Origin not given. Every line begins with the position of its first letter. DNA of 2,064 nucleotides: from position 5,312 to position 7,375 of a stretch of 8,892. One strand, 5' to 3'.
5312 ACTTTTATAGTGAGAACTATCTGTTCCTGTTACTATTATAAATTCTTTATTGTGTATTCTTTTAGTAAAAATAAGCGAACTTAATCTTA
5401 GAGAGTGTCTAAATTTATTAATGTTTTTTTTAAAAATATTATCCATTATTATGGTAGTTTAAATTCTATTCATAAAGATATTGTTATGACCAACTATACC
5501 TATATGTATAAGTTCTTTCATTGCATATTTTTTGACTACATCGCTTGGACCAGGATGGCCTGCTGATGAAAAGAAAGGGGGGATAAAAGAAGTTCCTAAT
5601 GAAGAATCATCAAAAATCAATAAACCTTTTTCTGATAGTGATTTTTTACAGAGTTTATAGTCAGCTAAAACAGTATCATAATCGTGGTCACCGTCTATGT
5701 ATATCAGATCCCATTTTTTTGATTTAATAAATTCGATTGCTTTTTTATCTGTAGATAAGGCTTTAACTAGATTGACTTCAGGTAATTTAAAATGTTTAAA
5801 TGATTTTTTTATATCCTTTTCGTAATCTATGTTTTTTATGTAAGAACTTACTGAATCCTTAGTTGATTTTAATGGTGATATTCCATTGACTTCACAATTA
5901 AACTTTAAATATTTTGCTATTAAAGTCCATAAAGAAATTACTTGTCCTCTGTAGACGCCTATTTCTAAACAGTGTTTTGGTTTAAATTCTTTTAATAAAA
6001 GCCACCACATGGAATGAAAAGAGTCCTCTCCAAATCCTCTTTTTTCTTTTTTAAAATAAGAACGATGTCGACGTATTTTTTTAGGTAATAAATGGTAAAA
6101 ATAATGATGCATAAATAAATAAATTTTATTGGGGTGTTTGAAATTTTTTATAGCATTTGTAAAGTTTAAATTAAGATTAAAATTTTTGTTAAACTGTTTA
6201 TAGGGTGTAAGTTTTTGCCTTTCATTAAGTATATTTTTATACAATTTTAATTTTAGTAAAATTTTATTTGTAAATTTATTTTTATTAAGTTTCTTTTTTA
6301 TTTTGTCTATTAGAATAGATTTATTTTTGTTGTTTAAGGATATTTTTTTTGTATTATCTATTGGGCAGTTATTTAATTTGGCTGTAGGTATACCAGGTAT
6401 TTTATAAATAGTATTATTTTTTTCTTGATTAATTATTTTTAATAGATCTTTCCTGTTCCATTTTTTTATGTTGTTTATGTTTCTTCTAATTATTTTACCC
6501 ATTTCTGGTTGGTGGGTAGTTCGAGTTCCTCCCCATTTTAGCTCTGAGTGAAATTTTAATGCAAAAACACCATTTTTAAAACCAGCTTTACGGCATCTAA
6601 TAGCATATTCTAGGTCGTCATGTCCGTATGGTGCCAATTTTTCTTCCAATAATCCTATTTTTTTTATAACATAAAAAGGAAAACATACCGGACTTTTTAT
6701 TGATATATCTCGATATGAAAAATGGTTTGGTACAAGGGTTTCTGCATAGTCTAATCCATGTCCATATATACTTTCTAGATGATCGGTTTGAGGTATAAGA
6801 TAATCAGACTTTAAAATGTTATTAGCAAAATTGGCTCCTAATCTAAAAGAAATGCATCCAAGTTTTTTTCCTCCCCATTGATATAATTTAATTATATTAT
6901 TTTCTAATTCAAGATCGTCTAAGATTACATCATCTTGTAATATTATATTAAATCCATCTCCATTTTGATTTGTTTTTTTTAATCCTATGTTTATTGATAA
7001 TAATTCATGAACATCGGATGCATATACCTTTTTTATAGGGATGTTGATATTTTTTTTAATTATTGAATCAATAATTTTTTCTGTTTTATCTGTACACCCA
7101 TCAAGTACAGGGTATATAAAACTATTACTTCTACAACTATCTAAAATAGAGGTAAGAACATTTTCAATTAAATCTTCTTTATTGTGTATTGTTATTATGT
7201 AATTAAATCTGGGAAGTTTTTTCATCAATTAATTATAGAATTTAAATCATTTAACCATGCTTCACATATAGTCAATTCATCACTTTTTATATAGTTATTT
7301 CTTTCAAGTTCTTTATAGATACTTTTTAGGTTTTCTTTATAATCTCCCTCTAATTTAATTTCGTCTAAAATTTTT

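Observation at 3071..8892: Compact ABC-transporter-dependent glycan operon: extended Wzt plus two methyltransferases, with no recognisable WbdD/WbbB-type terminator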

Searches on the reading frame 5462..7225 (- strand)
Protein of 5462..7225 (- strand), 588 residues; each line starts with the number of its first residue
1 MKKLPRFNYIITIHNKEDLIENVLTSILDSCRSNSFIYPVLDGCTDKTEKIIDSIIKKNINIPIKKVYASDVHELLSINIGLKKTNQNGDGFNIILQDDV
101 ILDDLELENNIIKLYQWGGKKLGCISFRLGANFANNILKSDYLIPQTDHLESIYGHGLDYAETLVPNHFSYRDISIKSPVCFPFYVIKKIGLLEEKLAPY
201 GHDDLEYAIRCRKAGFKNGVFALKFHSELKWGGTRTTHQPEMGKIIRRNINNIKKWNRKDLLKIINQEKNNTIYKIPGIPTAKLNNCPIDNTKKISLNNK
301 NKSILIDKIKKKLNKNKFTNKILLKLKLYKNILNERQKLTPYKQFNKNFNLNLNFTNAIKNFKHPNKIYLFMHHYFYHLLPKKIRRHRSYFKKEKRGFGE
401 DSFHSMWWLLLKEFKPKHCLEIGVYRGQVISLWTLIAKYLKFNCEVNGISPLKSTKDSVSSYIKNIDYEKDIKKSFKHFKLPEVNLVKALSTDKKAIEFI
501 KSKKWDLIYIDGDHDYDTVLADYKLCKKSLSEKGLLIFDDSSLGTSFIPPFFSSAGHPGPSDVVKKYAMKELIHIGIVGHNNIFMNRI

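Call 4: search_protein_families(library=pfam, proteins=[window:5462-7225:-], max_evalue=0.01)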
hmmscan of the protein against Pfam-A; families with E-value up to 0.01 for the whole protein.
window:5462-7225:- (588 aa): 3 families
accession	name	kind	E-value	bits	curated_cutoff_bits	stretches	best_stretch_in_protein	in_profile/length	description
PF13578.12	Methyltransf_24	-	1.2e-10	42.6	26.3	1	420-540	1-104/105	Methyltransferase domain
PF00535.33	Glycos_transf_2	-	0.00017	22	23.3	1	10-62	3-55/168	Glycosyl transferase family 2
PF04989.18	RMNT_CmcI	-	0.0012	19.1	23.2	1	410-567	27-176/206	Rhamnosyl O-methyltransferase/CmcI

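Call 6: search_protein_families(library=ncbifam, proteins=[window:5462-7225:-], max_evalue=0.01)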
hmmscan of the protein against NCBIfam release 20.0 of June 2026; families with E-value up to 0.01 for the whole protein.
window:5462-7225:- (588 aa): 1 family
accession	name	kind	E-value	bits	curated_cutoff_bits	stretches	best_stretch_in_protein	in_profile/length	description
NF045824.1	RhmsylMtase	equivalog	0.00053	19.5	400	1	480-568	107-196/226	rhamnosyl O-methyltransferase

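Call 8: find_homologous_proteins(query=window:5462-7225:-, max_evalue=0.001)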
Query window:5462-7225:- (588 aa): 191 proteins with E <= 0.001 among 8000 candidates; the best 120 are listed.
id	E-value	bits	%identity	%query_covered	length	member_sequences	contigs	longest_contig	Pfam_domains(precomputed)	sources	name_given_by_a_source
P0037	0.0e+0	1339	100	100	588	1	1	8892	PF13578.13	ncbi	-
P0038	1.2e-277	940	69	100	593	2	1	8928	PF13578.13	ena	-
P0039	3.9e-252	856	62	100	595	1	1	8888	PF13578.13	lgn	-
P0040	8.3e-246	835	62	100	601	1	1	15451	PF13578.13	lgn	-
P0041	1.1e-194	666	50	100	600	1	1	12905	PF13578.13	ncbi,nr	ncbi:MAG: class I SAM-dependent methyltransferase [Bacteroidia bacterium]|nr:class I SAM-dependent m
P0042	3.0e-194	665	50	99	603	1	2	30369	PF13641.13,PF13578.13,PF00535.33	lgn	-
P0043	4.5e-193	661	50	99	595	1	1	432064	PF13578.13,PF00535.33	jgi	jgi:glycosyltransferase involved in cell wall biosynthesis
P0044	1.6e-192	659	49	100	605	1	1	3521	PF13641.13,PF13578.13,PF00535.33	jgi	-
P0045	5.0e-189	648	48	99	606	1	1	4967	PF13578.13,PF00535.33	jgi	-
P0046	6.9e-178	611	49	99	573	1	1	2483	PF13578.13,PF00535.33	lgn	-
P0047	6.3e-173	594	48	99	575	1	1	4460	PF13578.13,PF00535.33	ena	-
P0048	4.1e-172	592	48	100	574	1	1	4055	PF13578.13,PF00535.33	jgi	-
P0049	5.5e-172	591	47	99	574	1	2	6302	PF13578.13,PF00535.33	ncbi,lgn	-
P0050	9.3e-171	587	46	100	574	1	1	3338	PF13578.13,PF00535.33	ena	-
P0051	1.3e-169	583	47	99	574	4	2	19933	PF13578.13,PF00535.33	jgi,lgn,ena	-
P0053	2.9e-168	579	46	100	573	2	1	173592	PF13578.13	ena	-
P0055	2.1e-165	570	47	99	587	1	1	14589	PF13578.13,PF00535.33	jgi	jgi:hypothetical protein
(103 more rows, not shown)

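Call 10: find_encoding_contigs(protein=P0040, flank=10000, max_places=2)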
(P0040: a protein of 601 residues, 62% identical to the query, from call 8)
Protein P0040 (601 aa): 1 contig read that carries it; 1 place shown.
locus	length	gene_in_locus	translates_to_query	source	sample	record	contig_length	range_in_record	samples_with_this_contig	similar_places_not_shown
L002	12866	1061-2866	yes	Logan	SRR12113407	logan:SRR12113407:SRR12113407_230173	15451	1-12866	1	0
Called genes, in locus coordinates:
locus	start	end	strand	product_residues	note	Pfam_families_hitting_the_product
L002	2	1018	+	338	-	?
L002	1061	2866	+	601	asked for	PF13578:Methyltransf_24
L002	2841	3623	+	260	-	PF07801:DUF1647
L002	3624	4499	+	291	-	PF01531:Glyco_transf_11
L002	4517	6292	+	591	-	PF13522:GATase_6, PF13537:GATase_7, PF12481:DUF3700 (weak), PF00733:Asn_synthase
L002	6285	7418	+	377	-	PF00534:Glycos_transf_1, PF13692:Glyco_trans_1_4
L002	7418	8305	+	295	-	PF00535:Glycos_transf_2, PF10111:Glyco_tranf_2_2 (weak), PF00535:Glycos_transf_2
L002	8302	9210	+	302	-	PF00535:Glycos_transf_2, PF13641:Glyco_tranf_2_3 (weak)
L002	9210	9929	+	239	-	PF05050:Methyltransf_21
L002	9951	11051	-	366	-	PF13524:Glyco_trans_1_2, PF13692:Glyco_trans_1_4, PF00534:Glycos_transf_1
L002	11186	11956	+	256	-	PF13489:Methyltransf_23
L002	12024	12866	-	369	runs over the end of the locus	PF00534:Glycos_transf_1, PF13692:Glyco_trans_1_4, PF13524:Glyco_trans_1_2 (weak)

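Call 11: find_encoding_contigs(protein=P0043, flank=10000, max_places=2)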
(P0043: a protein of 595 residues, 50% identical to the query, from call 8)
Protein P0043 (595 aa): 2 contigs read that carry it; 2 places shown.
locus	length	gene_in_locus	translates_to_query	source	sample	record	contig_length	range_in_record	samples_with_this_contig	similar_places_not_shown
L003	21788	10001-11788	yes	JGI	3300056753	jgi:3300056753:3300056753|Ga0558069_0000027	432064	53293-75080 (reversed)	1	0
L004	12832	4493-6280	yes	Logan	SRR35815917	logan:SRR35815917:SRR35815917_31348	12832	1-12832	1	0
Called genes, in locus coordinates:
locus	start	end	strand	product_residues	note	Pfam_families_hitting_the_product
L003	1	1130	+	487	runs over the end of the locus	-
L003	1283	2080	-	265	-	-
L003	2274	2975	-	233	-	PF13529:Peptidase_C39_2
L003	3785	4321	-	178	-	-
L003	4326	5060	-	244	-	-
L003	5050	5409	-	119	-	-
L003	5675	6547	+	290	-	PF05050:Methyltransf_21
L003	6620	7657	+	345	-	PF01370:Epimerase, PF04321:RmlD_sub_bind, PF16363:GDP_Man_Dehyd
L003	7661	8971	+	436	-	PF01943:Polysacc_synt, PF13440:Polysacc_synt_3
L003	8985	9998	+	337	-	-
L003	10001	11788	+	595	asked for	PF00535:Glycos_transf_2 (weak), PF13578:Methyltransf_24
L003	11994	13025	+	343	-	PF00534:Glycos_transf_1, PF13692:Glyco_trans_1_4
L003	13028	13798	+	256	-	PF00535:Glycos_transf_2, PF13641:Glyco_tranf_2_3, PF10111:Glyco_tranf_2_2 (weak)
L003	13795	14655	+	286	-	PF13641:Glyco_tranf_2_3, PF00535:Glycos_transf_2, PF10111:Glyco_tranf_2_2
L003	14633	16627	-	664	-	-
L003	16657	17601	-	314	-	PF01370:Epimerase, PF16363:GDP_Man_Dehyd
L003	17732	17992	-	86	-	-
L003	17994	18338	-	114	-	-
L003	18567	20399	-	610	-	PF13196:DUF4012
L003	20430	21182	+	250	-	PF00535:Glycos_transf_2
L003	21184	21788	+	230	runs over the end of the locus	PF00535:Glycos_transf_2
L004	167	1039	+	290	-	PF05050:Methyltransf_21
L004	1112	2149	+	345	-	PF01370:Epimerase, PF04321:RmlD_sub_bind, PF16363:GDP_Man_Dehyd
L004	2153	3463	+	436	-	PF01943:Polysacc_synt, PF13440:Polysacc_synt_3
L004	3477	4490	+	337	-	-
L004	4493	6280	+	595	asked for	PF00535:Glycos_transf_2 (weak), PF13578:Methyltransf_24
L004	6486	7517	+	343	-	PF00534:Glycos_transf_1, PF13692:Glyco_trans_1_4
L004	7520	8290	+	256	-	PF00535:Glycos_transf_2, PF13641:Glyco_tranf_2_3, PF10111:Glyco_tranf_2_2 (weak)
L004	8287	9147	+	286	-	PF13641:Glyco_tranf_2_3, PF00535:Glycos_transf_2, PF10111:Glyco_tranf_2_2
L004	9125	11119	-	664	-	-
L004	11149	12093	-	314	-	PF01370:Epimerase, PF16363:GDP_Man_Dehyd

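Call 12: find_encoding_contigs(protein=P0042, flank=10000, max_places=2)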
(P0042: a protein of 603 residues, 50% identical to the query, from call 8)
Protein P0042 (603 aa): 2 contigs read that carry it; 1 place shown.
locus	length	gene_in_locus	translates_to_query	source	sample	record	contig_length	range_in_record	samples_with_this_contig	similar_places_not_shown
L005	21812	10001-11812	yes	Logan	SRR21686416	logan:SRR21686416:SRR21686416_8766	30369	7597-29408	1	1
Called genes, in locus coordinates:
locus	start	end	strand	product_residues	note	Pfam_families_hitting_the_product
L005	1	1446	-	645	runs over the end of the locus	PF02366:PMT, PF13231:PMT_2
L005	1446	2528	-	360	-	PF00535:Glycos_transf_2, PF04138:GtrA_DPMS_TM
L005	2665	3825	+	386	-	PF00438:S-AdoMet_synt_N, PF02772:S-AdoMet_synt_M, PF02773:S-AdoMet_synt_C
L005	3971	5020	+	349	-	PF01370:Epimerase, PF04321:RmlD_sub_bind (weak), PF16363:GDP_Man_Dehyd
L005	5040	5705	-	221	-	-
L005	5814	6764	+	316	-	PF01370:Epimerase, PF04321:RmlD_sub_bind, PF16363:GDP_Man_Dehyd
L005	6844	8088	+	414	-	PF01943:Polysacc_synt, PF13440:Polysacc_synt_3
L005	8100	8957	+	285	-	PF05050:Methyltransf_21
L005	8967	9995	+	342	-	-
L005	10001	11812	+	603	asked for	PF00535:Glycos_transf_2 (weak), PF13641:Glyco_tranf_2_3 (weak), PF13578:Methyltransf_24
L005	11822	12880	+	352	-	PF13439:Glyco_transf_4, PF00534:Glycos_transf_1, PF13692:Glyco_trans_1_4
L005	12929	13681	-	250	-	PF01209:Ubie_methyltran, PF13489:Methyltransf_23, PF13649:Methyltransf_25, PF13847:Methyltransf_31, PF08241:Methyltransf_11, PF08242:Methyltransf_12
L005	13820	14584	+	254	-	PF13641:Glyco_tranf_2_3, PF00535:Glycos_transf_2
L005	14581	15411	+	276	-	PF00535:Glycos_transf_2, PF10111:Glyco_tranf_2_2, PF13641:Glyco_tranf_2_3 (weak)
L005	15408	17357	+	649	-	-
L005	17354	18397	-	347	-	PF13641:Glyco_tranf_2_3, PF00535:Glycos_transf_2 (weak), PF13632:Glyco_trans_2_3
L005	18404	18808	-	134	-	PF10066:DUF2304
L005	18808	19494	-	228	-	PF00535:Glycos_transf_2, PF13641:Glyco_tranf_2_3 (weak)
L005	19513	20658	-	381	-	PF04932:Wzy_C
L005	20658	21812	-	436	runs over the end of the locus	PF04932:Wzy_C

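Call 14: find_encoding_contigs(protein=P0038, flank=10000, max_places=2)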
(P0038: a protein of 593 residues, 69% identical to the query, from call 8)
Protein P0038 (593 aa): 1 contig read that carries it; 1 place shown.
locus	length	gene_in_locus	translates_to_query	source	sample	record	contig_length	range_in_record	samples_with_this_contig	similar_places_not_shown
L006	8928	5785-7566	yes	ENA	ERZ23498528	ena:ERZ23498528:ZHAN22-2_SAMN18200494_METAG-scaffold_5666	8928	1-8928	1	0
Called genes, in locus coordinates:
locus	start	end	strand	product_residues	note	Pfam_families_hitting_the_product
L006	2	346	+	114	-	?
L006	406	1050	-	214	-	PF18306:LDcluster4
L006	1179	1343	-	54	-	-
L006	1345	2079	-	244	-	PF06414:Zeta_toxin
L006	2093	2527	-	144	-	PF09997:DUF2238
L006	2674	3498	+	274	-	PF01061:ABC2_membrane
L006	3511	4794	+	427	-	PF00005:ABC_tran, PF14524:Wzt_C (weak)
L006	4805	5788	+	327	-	PF03385:STELLO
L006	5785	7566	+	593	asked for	PF13578:Methyltransf_24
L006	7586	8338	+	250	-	PF07801:DUF1647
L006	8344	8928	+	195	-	?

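Call 15: find_encoding_contigs(protein=P0039, flank=10000, max_places=2)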
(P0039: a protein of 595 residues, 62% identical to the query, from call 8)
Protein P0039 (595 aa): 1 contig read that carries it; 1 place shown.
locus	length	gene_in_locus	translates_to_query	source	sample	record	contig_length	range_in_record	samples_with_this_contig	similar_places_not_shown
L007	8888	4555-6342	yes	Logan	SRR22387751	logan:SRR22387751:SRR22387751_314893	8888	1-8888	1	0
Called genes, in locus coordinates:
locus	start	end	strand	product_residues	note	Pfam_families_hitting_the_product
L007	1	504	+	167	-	?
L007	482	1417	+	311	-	PF01370:Epimerase, PF02719:Polysacc_synt_2 (faint), PF04321:RmlD_sub_bind, PF16363:GDP_Man_Dehyd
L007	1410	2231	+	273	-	PF01061:ABC2_membrane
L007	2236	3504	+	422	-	PF00005:ABC_tran, PF14524:Wzt_C (weak)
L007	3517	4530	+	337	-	PF03385:STELLO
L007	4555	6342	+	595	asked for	PF13578:Methyltransf_24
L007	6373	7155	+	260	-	PF07801:DUF1647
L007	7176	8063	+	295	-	PF01531:Glyco_transf_11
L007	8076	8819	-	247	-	PF13489:Methyltransf_23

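Call 17: search_solved_structures(query=L007:2236-3501:+, max_evalue=0.01, show_alignments=0)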
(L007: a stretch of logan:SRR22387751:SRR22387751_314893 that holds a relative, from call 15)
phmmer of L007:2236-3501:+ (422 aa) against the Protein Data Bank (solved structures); distinct sequences matched with E-value up to 0.01: 546 (the best 60 are shown).
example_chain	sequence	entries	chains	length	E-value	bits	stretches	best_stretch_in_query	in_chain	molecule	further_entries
8dku_A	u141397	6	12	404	2.5e-72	247.4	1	54-399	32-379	ABC transporter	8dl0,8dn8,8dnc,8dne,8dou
7k2t_A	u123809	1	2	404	5.8e-72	246.2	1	54-399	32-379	ABC transporter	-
6amx_A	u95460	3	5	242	2.6e-68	234.1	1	54-257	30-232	ABC transporter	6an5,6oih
6m96_A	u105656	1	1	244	6.9e-68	232.7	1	54-257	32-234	ABC transporter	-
6jbh_A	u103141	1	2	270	6.4e-58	199.9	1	38-257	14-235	TarH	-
7dd0_A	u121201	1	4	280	1.7e-55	191.9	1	32-258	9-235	Teichoic acids export ATP-binding protein TagH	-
9qhw_C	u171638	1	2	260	3.9e-47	164.4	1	58-257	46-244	ABC transporter ATP-binding protein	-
9qfx_C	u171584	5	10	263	3.9e-47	164.4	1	58-257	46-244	ABC transporter ATP-binding protein | Probable o-antigen/lipopolysaccharide transport ATP-binding protein ABC transporter RfbE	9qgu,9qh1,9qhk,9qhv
9qhx_C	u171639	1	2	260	9.9e-47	163.1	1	58-257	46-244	ABC transporter ATP-binding protein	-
9qhj_C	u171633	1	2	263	9.9e-47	163.1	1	58-257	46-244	Probable o-antigen/lipopolysaccharide transport ATP-binding protein ABC transporter RfbE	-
9cfl_B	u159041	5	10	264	3.2e-46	161.4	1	53-258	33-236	Teichoic acids export ATP-binding protein TagH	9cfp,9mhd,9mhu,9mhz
8tsi_A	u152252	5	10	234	1.2e-33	120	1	58-245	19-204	ABC transporter ATP-binding protein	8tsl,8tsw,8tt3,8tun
7w01_A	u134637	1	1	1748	1.7e-33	119.5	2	53-256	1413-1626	Phospholipid-transporting ATPase ABCA3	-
8tsh_A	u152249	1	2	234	3.2e-33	118.6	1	58-245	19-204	ABC transporter ATP-binding protein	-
7w02_A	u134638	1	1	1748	1.1e-32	116.8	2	53-256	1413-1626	Phospholipid-transporting ATPase ABCA3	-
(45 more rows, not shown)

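Call 42: search_solved_structures(query=window:5462-7225:-, max_evalue=0.1)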
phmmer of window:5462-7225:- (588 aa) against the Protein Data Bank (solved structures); distinct sequences matched with E-value up to 0.1: 2.
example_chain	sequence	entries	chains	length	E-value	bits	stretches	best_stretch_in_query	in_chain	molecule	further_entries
2br3_A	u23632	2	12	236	0.083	14.4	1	403-470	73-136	CEPHALOSPORIN HYDROXYLASE CMCI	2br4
2bm8_A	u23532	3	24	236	0.096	14.2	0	403-469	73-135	CEPHALOSPORIN HYDROXYLASE CMCI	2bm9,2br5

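Call 46: find_encoding_contigs(protein=P0162, flank=10000, max_places=3)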
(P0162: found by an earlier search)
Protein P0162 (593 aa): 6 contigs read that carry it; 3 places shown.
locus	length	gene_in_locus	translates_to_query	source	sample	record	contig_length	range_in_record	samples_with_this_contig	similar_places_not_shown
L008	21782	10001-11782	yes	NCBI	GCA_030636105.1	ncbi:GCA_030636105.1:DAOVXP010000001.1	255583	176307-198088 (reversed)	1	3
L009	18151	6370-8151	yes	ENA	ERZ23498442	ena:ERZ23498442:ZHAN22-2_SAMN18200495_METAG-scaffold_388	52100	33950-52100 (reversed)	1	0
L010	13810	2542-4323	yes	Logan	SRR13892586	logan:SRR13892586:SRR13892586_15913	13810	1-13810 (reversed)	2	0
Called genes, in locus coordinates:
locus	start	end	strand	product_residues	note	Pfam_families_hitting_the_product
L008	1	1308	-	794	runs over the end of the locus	PF03483:B3_4, PF00877:NLPC_P60, PF03484:B5, PF17759:tRNA_synthFbeta, PF03147:FDX-ACB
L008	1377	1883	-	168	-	PF01936:NYN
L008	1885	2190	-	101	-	PF03819:MazG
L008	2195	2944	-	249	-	PF01409:tRNA-synt_2d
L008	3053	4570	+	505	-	PF13328:HD_4, PF01966:HD, PF04607:RelA_SpoT, PF02824:TGS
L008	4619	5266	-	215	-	PF18306:LDcluster4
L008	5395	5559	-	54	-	-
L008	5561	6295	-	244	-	PF06414:Zeta_toxin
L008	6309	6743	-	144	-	PF09997:DUF2238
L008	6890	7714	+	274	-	PF01061:ABC2_membrane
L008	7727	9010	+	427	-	PF00005:ABC_tran, PF14524:Wzt_C (weak)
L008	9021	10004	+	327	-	PF03385:STELLO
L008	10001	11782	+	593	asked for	PF13578:Methyltransf_24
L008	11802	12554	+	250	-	PF07801:DUF1647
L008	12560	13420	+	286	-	PF01531:Glyco_transf_11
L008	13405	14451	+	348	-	PF13641:Glyco_tranf_2_3, PF00535:Glycos_transf_2, PF10111:Glyco_tranf_2_2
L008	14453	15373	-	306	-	PF00535:Glycos_transf_2, PF10111:Glyco_tranf_2_2, PF13641:Glyco_tranf_2_3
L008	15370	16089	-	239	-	PF13489:Methyltransf_23, PF08241:Methyltransf_11, PF08242:Methyltransf_12 (faint), PF13649:Methyltransf_25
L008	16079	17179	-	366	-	PF00534:Glycos_transf_1, PF13692:Glyco_trans_1_4, PF13524:Glyco_trans_1_2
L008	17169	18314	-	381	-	PF13439:Glyco_transf_4 (faint), PF00534:Glycos_transf_1, PF13692:Glyco_trans_1_4, PF13524:Glyco_trans_1_2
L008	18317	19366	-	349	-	PF00534:Glycos_transf_1, PF13692:Glyco_trans_1_4, PF13524:Glyco_trans_1_2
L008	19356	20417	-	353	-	PF00534:Glycos_transf_1, PF13692:Glyco_trans_1_4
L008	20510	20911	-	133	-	PF02452:PemK_toxin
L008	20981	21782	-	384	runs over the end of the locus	PF13439:Glyco_transf_4 (weak), PF20706:GT4-conflict, PF00534:Glycos_transf_1, PF13692:Glyco_trans_1_4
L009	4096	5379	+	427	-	PF00005:ABC_tran, PF14524:Wzt_C (weak)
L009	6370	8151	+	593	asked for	PF13578:Methyltransf_24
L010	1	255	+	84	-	?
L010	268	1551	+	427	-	PF00005:ABC_tran, PF14524:Wzt_C (weak)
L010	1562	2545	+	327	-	PF03385:STELLO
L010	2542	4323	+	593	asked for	PF13578:Methyltransf_24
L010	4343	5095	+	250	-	PF07801:DUF1647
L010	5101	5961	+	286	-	PF01531:Glyco_transf_11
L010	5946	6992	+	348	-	PF13641:Glyco_tranf_2_3, PF00535:Glycos_transf_2, PF10111:Glyco_tranf_2_2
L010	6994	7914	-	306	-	PF00535:Glycos_transf_2, PF10111:Glyco_tranf_2_2, PF13641:Glyco_tranf_2_3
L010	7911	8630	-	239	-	PF13489:Methyltransf_23, PF08241:Methyltransf_11, PF08242:Methyltransf_12 (faint), PF13649:Methyltransf_25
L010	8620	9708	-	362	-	PF00534:Glycos_transf_1, PF13692:Glyco_trans_1_4, PF13524:Glyco_trans_1_2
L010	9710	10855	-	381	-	PF13439:Glyco_transf_4 (faint), PF00534:Glycos_transf_1, PF13692:Glyco_trans_1_4, PF13524:Glyco_trans_1_2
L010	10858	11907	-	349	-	PF00534:Glycos_transf_1, PF13692:Glyco_trans_1_4, PF13524:Glyco_trans_1_2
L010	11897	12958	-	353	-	PF00534:Glycos_transf_1, PF13692:Glyco_trans_1_4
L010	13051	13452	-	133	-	PF02452:PemK_toxin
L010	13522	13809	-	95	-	?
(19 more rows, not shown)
